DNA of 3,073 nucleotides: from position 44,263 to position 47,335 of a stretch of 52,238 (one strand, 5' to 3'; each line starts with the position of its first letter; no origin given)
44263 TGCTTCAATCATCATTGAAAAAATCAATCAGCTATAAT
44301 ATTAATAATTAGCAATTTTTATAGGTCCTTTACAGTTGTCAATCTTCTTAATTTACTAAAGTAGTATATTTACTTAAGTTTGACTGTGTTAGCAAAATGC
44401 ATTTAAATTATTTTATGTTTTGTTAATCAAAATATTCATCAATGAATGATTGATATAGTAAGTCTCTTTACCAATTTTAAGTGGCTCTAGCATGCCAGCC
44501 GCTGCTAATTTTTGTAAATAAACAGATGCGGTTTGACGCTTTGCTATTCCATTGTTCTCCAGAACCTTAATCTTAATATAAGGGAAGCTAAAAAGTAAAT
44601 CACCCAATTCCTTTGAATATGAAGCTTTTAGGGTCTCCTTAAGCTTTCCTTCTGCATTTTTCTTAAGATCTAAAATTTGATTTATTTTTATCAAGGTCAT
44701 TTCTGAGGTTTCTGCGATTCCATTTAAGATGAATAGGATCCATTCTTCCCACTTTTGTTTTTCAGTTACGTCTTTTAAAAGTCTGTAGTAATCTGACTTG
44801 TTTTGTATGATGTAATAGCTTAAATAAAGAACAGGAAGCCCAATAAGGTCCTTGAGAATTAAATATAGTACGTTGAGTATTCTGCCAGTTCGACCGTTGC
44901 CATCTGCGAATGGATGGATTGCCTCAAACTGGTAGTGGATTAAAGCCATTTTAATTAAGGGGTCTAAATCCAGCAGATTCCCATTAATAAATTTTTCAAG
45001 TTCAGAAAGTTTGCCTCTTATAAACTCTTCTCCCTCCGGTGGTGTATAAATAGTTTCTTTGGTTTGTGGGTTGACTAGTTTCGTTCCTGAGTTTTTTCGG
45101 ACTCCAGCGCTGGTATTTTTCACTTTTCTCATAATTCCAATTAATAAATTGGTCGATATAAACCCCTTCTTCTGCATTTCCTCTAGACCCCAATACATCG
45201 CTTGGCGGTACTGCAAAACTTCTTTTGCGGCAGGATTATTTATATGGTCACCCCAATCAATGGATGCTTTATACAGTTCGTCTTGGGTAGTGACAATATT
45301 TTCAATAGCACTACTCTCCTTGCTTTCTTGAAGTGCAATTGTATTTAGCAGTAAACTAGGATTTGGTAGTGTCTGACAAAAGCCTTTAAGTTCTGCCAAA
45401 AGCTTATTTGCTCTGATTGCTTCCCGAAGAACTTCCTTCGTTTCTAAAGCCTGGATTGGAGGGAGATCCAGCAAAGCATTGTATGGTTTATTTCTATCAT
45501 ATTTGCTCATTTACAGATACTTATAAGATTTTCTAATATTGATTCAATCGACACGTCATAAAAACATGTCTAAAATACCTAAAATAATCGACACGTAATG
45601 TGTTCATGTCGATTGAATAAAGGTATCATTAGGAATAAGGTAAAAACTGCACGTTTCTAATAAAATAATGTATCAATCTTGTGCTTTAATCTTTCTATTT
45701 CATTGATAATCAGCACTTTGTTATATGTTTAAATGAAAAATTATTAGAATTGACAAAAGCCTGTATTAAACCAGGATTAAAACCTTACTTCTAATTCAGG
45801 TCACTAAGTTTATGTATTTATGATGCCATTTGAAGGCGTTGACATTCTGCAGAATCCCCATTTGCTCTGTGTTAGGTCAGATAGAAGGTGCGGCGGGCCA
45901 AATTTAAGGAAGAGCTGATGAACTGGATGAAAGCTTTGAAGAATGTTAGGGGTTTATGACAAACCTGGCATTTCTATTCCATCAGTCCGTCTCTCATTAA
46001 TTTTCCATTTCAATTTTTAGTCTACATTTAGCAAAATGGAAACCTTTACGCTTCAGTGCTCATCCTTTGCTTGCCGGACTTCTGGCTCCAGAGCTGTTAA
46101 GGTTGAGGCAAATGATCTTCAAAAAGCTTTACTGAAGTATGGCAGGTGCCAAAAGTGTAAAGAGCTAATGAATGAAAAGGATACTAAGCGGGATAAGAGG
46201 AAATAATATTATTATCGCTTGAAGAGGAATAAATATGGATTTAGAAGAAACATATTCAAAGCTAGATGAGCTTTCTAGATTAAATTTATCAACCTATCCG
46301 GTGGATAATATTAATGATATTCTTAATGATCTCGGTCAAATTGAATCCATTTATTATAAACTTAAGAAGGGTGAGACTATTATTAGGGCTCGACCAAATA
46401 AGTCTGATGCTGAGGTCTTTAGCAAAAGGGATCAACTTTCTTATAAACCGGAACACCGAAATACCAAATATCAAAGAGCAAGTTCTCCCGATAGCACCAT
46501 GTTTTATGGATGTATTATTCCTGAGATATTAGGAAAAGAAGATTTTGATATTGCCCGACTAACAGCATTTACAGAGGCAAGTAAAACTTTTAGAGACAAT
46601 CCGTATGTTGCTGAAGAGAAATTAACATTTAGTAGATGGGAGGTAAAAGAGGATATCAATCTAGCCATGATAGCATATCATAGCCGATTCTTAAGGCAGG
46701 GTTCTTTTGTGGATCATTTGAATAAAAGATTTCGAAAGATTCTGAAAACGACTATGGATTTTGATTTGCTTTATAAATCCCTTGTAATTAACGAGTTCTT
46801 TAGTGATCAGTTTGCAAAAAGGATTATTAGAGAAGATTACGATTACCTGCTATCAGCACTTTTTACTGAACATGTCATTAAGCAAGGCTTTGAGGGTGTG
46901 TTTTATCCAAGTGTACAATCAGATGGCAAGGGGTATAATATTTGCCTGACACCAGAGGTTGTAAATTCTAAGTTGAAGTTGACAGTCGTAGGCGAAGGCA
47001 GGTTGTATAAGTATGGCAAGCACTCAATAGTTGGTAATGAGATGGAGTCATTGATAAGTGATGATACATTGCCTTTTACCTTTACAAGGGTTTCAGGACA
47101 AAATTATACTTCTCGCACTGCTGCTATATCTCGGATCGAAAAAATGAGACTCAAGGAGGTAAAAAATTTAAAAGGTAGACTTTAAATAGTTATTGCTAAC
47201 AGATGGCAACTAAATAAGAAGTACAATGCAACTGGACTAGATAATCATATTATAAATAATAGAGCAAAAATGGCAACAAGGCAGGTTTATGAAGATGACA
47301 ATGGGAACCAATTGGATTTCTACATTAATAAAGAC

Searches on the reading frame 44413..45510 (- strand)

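Call 30: search_protein_families(library=padloc, proteins=[window:44413-45510:-], max_evalue=0.0001)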
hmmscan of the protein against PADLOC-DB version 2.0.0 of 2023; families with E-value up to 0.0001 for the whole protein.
window:44413-45510:- (365 aa): 6 families
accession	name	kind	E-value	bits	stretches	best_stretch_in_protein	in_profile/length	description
PDLC03963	SoFic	-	5.4e-111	369.4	1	11-361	7-358/361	-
PDLC04840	PDC-S04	-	1e-11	43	1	181-225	138-181/227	-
PDLC04966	PDC-S24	-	1.1e-11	42.3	1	129-250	247-370/497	-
PDLC04836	PDC-S04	-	2e-11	41.6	1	185-253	155-217/244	-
PDLC04837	PDC-S04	-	6.8e-10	36.6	1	171-251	140-211/234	-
PDLC04839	PDC-S04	-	1e-07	29.8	1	187-221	129-163/205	-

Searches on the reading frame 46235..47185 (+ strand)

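Call 30: search_protein_families(library=padloc, proteins=[window:46235-47185:+], max_evalue=0.0001)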
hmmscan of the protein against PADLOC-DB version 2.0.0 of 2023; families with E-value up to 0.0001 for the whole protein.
window:46235-47185:+ (316 aa): 0 families

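Call 68: search_protein_families(library=pfam, proteins=[window:46235-47185:+], max_evalue=0.0001)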
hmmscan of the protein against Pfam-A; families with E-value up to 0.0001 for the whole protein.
window:46235-47185:+ (316 aa): 1 family
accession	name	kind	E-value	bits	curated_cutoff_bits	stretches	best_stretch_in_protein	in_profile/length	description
PF08808.17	RES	-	5.8e-05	23.6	23.2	0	149-240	52-137/157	RES domain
